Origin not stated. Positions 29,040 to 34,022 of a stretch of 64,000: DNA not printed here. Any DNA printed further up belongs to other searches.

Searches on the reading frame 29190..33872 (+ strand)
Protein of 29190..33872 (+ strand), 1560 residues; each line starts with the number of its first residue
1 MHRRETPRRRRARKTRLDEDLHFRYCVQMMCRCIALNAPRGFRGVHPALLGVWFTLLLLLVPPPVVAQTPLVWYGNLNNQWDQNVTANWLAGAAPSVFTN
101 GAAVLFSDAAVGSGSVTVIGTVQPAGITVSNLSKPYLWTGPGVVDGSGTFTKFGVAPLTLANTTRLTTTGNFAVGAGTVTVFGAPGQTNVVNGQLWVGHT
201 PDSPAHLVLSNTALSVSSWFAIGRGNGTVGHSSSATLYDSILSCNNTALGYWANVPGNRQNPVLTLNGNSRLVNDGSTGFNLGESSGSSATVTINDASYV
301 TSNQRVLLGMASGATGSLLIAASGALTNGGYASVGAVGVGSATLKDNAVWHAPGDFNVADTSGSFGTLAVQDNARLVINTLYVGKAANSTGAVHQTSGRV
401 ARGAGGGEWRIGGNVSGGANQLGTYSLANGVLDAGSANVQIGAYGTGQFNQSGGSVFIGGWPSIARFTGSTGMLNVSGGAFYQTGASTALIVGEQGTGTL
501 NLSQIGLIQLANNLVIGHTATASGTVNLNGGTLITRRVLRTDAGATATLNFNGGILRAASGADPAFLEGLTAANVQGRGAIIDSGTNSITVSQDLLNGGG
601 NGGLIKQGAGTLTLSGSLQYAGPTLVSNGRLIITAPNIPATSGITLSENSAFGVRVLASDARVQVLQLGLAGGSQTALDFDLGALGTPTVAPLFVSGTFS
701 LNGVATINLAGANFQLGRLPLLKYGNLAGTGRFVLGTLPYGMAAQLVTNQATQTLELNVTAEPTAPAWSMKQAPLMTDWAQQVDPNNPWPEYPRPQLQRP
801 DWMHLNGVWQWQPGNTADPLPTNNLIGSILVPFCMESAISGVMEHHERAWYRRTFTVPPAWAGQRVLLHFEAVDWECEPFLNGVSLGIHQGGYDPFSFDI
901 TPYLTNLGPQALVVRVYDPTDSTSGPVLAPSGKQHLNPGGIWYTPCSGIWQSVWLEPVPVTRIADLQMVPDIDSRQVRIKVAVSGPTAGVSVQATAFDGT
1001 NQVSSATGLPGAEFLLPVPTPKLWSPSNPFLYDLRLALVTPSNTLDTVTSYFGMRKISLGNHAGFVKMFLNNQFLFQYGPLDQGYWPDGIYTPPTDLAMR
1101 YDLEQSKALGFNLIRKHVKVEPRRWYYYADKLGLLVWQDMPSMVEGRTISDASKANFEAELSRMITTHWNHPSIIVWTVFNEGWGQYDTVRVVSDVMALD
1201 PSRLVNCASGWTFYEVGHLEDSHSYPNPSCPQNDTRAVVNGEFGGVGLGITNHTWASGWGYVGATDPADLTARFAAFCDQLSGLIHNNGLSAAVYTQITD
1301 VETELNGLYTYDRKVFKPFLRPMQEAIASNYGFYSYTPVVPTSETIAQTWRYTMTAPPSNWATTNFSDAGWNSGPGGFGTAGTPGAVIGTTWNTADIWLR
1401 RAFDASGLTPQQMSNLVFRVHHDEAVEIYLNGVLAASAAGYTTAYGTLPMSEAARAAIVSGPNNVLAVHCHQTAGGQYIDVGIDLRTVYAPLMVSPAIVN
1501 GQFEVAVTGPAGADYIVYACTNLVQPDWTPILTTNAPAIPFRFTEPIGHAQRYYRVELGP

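Call 68: search_protein_families(library=pfam, proteins=[window:29190-33872:+], max_evalue=0.000001)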
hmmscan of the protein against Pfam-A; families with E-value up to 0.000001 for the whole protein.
window:29190-33872:+ (1560 aa): 5 families
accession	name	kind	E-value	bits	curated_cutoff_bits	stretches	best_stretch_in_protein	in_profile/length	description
PF02837.24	Glyco_hydro_2_N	-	2.2e-15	57.5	28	1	841-955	59-165/169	Glycosyl hydrolases family 2, sugar binding domain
PF00703.27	Glyco_hydro_2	-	7.3e-12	46.5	23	1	961-1055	1-109/109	Glycosyl hydrolases family 2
PF22666.2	Glyco_hydro_2_N2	-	1.4e-08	35.5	27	1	845-921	46-122/167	Glycosyl hydrolase 2 galactose-binding domain-like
PF12951.13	PATR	-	2.2e-08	34.4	27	1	604-633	1-30/30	Passenger-associated-transport-repeat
PF02836.23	Glyco_hydro_2_C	-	4.5e-08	33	21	1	1099-1210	38-163/302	Glycosyl hydrolases family 2, TIM barrel domain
